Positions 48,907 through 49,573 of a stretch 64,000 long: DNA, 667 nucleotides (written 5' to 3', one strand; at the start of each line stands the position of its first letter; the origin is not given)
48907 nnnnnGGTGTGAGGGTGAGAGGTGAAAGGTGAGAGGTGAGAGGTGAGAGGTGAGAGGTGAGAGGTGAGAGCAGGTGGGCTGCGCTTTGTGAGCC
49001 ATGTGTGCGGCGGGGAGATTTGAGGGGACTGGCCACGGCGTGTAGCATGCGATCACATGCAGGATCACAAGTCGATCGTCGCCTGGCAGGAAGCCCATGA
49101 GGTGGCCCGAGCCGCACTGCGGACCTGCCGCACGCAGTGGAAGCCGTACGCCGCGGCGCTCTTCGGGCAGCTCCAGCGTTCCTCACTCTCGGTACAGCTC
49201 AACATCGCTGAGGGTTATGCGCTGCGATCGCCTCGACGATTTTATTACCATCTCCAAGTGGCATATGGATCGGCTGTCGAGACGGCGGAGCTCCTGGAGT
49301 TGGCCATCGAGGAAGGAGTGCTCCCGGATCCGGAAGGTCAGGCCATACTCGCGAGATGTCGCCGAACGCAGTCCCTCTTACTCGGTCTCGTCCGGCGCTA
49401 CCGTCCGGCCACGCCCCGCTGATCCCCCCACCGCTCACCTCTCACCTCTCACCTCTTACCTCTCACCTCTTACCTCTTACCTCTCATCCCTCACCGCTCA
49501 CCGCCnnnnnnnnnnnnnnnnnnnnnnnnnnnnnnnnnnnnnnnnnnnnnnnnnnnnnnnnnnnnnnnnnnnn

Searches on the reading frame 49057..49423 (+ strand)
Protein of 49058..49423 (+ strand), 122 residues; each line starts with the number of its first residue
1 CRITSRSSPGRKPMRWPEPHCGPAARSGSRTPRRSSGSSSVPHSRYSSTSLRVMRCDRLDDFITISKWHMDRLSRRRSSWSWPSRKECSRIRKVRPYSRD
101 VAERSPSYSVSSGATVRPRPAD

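Call 13: search_protein_families(library=pfam, proteins=[window:49058-49423:+], max_evalue=0.01)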
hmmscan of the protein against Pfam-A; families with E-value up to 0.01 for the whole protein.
window:49058-49423:+ (122 aa): 0 families

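Call 46: search_protein_families(library=pfam, proteins=[window:49057-49422:+], max_evalue=0.01)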
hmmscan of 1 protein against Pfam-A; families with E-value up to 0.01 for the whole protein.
window:49057-49422:+ (121 aa): 1 family
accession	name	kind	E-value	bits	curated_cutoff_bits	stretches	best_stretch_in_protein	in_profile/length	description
PF05635.17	23S_rRNA_IVP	-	6.4e-18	65.4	33.8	1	7-108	3-104/106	23S rRNA-intervening sequence protein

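Call 47: search_protein_families(library=ncbifam, proteins=[window:49057-49422:+], max_evalue=0.01)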
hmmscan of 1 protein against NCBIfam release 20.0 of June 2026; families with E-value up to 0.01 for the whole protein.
window:49057-49422:+ (121 aa): 3 families
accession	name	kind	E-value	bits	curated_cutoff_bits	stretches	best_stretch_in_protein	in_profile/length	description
TIGR02436.1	TIGR02436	subfamily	1.3e-19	70.5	24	1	10-114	2-107/109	four helix bundle protein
NF008911.0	PRK12275.1-2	subfamily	3.2e-14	53.4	137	1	1-116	1-116/118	hypothetical protein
NF008912.0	PRK12275.1-6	subfamily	3.6e-11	43.1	124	1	6-114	5-110/117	hypothetical protein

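Call 60: find_homologous_proteins(query=window:49057-49419:+, max_evalue=1e-8)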
Query seq(121 aa) (121 aa): 836 proteins with E <= 1e-8 among 911 candidates; the best 120 are listed.
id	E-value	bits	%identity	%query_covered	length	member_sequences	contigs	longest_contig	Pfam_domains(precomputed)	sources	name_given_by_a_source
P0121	6.5e-71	254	98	100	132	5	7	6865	PF05635.18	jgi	jgi:four helix bundle protein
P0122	2.7e-64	233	90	98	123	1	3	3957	PF05635.18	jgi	jgi:four helix bundle protein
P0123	6.1e-64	232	90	98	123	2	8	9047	PF05635.18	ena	-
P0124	9.2e-64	231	89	99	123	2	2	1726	PF05635.18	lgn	-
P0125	1.0e-63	231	88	100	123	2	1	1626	PF05635.18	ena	-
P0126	1.7e-61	224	88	97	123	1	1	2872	PF05635.18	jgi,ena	-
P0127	2.1e-53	198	79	87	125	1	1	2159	PF05635.18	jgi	jgi:four helix bundle protein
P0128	5.3e-53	196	78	87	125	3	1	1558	PF05635.18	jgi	jgi:four helix bundle protein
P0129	2.0e-51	191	74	80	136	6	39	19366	PF05635.18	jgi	jgi:four helix bundle protein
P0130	3.7e-51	190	75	87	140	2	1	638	PF05635.18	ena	-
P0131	5.5e-48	180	73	87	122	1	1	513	PF05635.18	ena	-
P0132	6.8e-48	180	68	83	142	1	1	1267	PF05635.18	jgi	jgi:four helix bundle protein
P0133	9.4e-48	179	72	83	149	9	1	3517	PF05635.18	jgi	-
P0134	1.5e-46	176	73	93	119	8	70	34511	PF05635.18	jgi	jgi:four helix bundle protein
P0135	5.7e-46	174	72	87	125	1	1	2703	PF05635.18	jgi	jgi:four helix bundle protein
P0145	4.3e-42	161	65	99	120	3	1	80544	PF05635.18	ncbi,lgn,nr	ncbi:MAG TPA: four helix bundle protein [Gemmatimonadales bacterium]|nr:four helix bundle protein [G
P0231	3.3e-34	136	59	96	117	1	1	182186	PF05635.18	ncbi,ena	-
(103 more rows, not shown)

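Call 61: find_encoding_contigs(protein=P0134, flank=1200, max_places=8)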
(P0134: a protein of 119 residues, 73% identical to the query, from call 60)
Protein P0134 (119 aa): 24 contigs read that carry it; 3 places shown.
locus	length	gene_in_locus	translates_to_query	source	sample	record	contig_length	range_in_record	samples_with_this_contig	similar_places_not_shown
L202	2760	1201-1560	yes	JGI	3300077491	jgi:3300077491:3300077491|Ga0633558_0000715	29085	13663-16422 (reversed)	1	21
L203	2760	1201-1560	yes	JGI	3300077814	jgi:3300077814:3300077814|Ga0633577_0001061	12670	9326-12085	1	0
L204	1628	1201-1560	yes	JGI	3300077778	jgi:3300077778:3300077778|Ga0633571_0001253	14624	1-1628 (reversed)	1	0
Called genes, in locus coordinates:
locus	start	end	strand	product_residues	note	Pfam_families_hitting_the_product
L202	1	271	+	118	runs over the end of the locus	PF03626:COX4_pro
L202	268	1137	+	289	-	PF09678:Caa3_CtaG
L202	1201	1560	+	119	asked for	PF05635:23S_rRNA_IVP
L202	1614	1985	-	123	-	PF04241:DUF423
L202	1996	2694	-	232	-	-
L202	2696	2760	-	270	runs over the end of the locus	PF00106:adh_short, PF08659:KR, PF23441:SDR (weak), PF13561:adh_short_C2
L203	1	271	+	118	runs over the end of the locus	PF03626:COX4_pro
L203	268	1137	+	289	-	PF09678:Caa3_CtaG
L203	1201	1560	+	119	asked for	PF05635:23S_rRNA_IVP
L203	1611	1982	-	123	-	PF04241:DUF423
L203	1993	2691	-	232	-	-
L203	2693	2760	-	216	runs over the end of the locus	?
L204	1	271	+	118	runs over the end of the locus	PF03626:COX4_pro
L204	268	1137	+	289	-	PF09678:Caa3_CtaG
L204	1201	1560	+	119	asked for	PF05635:23S_rRNA_IVP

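Call 62: find_encoding_contigs(protein=P0129, flank=1200, max_places=8)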
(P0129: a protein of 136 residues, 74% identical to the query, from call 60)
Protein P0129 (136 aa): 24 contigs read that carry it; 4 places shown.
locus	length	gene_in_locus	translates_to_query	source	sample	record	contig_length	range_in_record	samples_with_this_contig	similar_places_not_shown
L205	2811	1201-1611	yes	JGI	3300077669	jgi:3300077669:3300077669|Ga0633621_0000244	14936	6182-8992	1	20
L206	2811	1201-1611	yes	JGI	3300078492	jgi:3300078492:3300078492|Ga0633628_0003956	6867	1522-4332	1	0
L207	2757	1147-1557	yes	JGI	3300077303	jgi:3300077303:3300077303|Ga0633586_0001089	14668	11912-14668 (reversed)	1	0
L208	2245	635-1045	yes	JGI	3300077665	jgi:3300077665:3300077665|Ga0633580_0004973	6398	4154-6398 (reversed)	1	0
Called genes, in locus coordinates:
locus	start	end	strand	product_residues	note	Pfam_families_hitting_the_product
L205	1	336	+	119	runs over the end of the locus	PF03626:COX4_pro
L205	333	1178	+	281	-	PF09678:Caa3_CtaG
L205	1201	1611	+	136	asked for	PF05635:23S_rRNA_IVP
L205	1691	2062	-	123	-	PF04241:DUF423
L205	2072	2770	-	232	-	-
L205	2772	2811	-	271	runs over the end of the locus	PF00106:adh_short, PF23441:SDR (weak), PF08659:KR, PF13561:adh_short_C2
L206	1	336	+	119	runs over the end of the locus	PF03626:COX4_pro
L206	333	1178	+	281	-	PF09678:Caa3_CtaG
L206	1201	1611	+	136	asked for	PF05635:23S_rRNA_IVP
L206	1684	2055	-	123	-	PF04241:DUF423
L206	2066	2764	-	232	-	-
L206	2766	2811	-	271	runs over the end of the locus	PF00106:adh_short, PF23441:SDR (weak), PF08659:KR, PF13561:adh_short_C2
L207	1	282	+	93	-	PF03626:COX4_pro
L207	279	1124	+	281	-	PF09678:Caa3_CtaG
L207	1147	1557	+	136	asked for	PF05635:23S_rRNA_IVP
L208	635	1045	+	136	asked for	PF05635:23S_rRNA_IVP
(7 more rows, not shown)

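Call 63: find_encoding_contigs(protein=P0145, flank=1200, max_places=3)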
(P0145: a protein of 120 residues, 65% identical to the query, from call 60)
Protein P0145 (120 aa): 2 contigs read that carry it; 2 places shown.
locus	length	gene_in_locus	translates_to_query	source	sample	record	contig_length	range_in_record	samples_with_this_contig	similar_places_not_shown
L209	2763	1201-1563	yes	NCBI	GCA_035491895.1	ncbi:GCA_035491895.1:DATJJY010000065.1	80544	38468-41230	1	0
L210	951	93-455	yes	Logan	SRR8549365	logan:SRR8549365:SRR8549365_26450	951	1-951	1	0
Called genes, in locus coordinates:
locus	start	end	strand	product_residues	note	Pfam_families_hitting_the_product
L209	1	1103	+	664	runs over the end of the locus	PF01433:Peptidase_M1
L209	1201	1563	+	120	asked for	PF05635:23S_rRNA_IVP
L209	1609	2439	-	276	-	PF13371:TPR_9 (faint), PF13432:TPR_16 (faint), PF14559:TPR_19 (faint), PF07719:TPR_2 (faint), PF13181:TPR_8 (faint), PF13424:TPR_12 (faint), PF13428:TPR_14 (faint), PF00515:TPR_1 (faint), +1 more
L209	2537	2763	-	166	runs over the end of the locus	PF08909:DUF1854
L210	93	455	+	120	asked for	PF05635:23S_rRNA_IVP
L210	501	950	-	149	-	?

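Call 64: find_encoding_contigs(protein=P0231, flank=1200, max_places=3)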
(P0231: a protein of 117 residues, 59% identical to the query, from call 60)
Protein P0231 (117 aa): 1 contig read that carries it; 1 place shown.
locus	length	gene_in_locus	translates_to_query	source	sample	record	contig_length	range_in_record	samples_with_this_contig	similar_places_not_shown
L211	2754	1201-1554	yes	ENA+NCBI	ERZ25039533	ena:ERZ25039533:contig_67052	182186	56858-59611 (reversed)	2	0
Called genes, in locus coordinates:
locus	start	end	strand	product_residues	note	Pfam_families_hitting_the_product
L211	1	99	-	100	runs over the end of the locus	PF02687:FtsX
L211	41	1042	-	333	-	PF12704:MacB_PCD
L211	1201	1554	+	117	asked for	PF05635:23S_rRNA_IVP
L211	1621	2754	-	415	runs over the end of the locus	PF12704:MacB_PCD, PF02687:FtsX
